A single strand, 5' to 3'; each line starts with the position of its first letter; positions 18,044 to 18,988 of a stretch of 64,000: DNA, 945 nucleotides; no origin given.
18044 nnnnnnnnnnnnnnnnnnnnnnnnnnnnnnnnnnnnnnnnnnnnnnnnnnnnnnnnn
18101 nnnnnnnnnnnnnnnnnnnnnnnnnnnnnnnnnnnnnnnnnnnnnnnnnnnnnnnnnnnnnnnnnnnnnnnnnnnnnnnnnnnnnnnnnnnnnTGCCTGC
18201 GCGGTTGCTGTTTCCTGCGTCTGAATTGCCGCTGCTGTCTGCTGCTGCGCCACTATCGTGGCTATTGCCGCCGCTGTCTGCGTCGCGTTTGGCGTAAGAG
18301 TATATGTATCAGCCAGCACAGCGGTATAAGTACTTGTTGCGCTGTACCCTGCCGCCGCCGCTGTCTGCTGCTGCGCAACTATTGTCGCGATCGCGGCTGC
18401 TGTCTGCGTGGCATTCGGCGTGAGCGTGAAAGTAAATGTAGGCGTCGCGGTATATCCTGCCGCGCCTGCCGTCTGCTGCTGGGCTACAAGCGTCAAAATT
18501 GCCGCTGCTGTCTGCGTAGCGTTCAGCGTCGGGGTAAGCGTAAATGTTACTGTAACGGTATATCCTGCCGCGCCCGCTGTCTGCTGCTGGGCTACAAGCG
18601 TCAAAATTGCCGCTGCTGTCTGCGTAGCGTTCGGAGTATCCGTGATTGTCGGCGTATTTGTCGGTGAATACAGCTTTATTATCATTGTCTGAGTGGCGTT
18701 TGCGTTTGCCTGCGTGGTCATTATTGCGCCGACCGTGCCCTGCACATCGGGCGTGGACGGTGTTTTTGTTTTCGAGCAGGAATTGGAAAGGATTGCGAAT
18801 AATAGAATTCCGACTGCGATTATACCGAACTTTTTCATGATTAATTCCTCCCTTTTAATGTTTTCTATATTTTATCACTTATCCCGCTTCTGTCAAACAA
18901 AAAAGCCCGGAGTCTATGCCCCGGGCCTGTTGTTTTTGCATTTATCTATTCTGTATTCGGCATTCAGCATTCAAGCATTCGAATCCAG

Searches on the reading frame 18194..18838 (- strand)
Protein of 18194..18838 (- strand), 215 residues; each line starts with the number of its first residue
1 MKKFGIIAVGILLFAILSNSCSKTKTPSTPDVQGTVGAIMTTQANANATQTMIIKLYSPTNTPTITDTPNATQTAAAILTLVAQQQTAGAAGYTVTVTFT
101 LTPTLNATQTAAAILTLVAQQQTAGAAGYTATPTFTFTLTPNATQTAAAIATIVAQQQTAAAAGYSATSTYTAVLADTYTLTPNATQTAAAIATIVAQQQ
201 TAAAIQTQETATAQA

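Call 18: find_related_loci(query=A1, collection=genome_contigs, flank=3000)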
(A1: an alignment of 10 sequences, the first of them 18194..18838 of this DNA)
Query A1 (215 aa) in genome_contigs; peptide patterns used: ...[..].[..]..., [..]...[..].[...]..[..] (x = any residue, [..] = any of these).
194 stretches matched a pattern; 1 encode a relative of the query (tblastn E <= 1e-3); 1 distinct loci.
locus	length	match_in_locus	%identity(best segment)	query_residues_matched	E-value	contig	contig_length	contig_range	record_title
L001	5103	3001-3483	48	2-208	2e-24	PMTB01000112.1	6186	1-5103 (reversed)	MAG: candidate division FCPU426 bacterium isolate palsa_1178 73.20110700_P2D.103_contig_89213, whole genome shotgun sequ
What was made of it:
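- Closest known: Borrelia OspE/OspF/Elp lipoproteins with 'upstream homology boxes'. Different: Here the genes form a chromosomal tandem cluster in what is probably candidate division FCPU426 (call 18).
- Tried and rejected: The genome scan found one relative only, L001 from an FCPU426 genome (call 18).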

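Call 19: find_related_loci(query=A1, collection=metagenome_contigs, flank=4000)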
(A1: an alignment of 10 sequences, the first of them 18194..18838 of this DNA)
Query A1 (215 aa) in metagenome_contigs; peptide patterns used: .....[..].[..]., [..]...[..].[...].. (x = any residue, [..] = any of these).
600 stretches matched a pattern (row limit reached: there are more); 5 encode a relative of the query (tblastn E <= 1e-3); 5 distinct loci.
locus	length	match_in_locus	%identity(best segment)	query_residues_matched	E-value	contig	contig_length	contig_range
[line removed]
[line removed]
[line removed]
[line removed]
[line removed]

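Call 31: predict_structure(alignment_id=A1)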
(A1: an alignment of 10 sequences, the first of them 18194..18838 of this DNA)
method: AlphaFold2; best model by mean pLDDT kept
length: 215 residues; sequences in the alignment: 10
mean_pLDDT: 45.6   pTM: 0.27
mean pLDDT of the five models: 45.6, 43.3, 39.9, 39.8, 37.2
residues with pLDDT >= 90: 0; 70-90: 11; 50-70: 52; < 50: 152
segments of 3 or more residues with pLDDT < 50: 22-30, 42-73, 84-86, 88-105, 107-109, 120-122, 124-145, 163-215
pLDDT, mean of each block of 10 residues (from residue 1): 69 70 46 54 41 32 39 51 49 45 46 51 45 44 46 52 46 33 34 40 32 27
secondary structure, 60 per line:
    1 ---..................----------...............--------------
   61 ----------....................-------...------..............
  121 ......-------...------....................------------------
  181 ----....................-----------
elements in order: H4-21 H32-46 H71-90 E98-100 H107-126 E134-136 H143-162 H185-204
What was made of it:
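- In the N-terminal AlphaFold model the short TFT segments of neighbouring units are marked as strand or bridge by DSSP (call 31).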

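Call 55: search_protein_families(library=ncbifam, proteins=[window:18194-18838:-], max_evalue=1)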
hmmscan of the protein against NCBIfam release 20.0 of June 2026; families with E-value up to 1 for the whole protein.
window:18194-18838:- (215 aa): 2 families
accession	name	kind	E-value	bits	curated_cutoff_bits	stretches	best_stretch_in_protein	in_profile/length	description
TIGR04429.1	Phr_nterm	subfamily_domain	0.0074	16.7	25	1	1-20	1-20/28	Phr family secreted Rap phosphatase inhibitor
NF007432.1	PRK09978.1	equivalog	0.1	11.7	500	1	154-210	207-261/274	DNA-binding transcriptional regulator GadX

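Call 64: find_homologous_proteins(query=A1, max_evalue=0.001)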
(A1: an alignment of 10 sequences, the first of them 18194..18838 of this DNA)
Query A1 (10 sequences) (215 aa, profile of the alignment): 2 proteins with E <= 0.001 among 8000 candidates.
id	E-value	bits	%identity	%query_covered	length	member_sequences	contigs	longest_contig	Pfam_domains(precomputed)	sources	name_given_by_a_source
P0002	2.9e-49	186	58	66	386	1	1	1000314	-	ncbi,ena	-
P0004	2.5e-44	169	89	44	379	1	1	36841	-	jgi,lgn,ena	-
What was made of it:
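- Tried and rejected: A profile search with alignment A1 in the word-indexed collection returned only 2 proteins and added nothing (call 64).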
